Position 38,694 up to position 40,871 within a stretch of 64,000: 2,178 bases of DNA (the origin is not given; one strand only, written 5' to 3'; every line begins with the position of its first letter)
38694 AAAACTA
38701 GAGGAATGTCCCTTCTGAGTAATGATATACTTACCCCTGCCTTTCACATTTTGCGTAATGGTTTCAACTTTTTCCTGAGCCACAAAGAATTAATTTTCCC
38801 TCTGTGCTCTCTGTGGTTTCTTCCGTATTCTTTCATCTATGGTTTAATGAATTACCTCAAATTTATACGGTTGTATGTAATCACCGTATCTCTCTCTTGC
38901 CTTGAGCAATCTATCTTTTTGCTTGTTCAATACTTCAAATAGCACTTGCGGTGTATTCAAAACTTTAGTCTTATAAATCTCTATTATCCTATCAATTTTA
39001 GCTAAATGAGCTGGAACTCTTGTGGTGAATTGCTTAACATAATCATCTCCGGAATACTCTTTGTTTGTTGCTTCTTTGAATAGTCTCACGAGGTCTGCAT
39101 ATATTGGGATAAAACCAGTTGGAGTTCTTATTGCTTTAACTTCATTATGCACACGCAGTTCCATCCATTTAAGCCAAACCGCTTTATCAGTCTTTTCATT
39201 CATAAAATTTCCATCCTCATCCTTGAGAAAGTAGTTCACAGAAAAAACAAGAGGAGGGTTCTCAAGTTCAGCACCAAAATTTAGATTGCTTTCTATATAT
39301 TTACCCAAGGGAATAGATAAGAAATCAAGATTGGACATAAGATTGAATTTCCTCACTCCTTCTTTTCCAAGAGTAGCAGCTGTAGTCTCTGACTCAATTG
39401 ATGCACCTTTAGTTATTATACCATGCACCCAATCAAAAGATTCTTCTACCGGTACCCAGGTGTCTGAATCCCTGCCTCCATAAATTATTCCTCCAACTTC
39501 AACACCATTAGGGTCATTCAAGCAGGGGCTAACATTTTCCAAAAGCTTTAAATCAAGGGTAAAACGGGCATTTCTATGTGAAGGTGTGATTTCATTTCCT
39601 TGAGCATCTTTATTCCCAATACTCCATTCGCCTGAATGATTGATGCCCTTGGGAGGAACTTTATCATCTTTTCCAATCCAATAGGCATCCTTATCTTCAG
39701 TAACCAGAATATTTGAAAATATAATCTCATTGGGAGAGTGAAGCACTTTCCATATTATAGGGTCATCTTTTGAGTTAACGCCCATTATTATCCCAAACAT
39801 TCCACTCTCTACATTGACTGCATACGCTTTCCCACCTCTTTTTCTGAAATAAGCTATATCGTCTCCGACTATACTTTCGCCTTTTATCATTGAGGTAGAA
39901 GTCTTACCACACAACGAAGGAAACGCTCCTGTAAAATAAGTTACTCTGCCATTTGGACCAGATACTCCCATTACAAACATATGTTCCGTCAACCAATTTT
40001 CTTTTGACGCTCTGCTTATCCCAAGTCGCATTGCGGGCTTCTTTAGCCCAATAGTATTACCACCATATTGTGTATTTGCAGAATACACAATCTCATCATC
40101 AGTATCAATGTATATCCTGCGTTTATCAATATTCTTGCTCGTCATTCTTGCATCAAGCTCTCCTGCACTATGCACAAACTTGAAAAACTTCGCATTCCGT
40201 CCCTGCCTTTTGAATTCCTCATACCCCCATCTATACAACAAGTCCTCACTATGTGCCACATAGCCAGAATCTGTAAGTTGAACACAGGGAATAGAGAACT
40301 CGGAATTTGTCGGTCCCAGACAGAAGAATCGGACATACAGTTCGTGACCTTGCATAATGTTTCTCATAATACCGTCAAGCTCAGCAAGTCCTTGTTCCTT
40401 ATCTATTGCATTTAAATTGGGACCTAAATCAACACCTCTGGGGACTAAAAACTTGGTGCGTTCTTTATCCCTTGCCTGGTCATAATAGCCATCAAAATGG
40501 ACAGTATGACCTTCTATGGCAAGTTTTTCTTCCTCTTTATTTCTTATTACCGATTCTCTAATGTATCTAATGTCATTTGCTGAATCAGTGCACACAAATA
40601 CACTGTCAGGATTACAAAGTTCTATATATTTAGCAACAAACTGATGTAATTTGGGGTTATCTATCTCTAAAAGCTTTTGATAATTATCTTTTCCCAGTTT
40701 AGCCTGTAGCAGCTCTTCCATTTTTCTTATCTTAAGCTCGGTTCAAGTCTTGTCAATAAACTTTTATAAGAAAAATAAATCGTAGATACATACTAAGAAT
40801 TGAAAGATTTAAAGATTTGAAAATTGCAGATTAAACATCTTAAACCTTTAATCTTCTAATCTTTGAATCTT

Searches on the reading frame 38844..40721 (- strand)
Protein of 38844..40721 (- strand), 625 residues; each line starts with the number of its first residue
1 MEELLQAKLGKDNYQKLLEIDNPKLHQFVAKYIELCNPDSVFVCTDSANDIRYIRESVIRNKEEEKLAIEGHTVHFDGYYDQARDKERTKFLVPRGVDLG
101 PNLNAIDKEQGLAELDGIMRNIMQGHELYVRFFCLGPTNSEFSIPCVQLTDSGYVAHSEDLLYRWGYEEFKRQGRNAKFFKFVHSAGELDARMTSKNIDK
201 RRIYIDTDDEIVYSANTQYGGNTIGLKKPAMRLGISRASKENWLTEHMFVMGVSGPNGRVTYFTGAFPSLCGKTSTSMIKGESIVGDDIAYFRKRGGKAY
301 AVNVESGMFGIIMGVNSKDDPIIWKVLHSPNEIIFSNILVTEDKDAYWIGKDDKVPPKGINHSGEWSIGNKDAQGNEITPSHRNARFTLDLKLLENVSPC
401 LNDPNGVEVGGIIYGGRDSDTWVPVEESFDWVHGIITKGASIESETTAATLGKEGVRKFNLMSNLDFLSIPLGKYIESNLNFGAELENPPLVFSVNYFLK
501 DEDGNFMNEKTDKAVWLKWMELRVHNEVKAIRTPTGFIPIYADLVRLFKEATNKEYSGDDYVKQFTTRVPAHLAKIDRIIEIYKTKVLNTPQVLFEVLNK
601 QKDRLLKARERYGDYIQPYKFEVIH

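Call 29: search_protein_families(library=pfam, proteins=[window:38844-40721:-], max_evalue=0.01)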
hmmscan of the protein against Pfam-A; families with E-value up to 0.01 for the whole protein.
window:38844-40721:- (625 aa): 3 families
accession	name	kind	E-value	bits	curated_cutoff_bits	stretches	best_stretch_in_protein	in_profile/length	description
PF00821.23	PEPCK_GTP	-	2.9e-104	349.2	23.8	1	243-604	1-357/357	Phosphoenolpyruvate carboxykinase C-terminal P-loop domain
PF17297.7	PEPCK_N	-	8.2e-62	209.1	23.8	1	27-238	1-217/218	Phosphoenolpyruvate carboxykinase N-terminal domain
PF01293.25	PEPCK_ATP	-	1.4e-05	24.5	26.5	1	111-344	70-288/465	Phosphoenolpyruvate carboxykinase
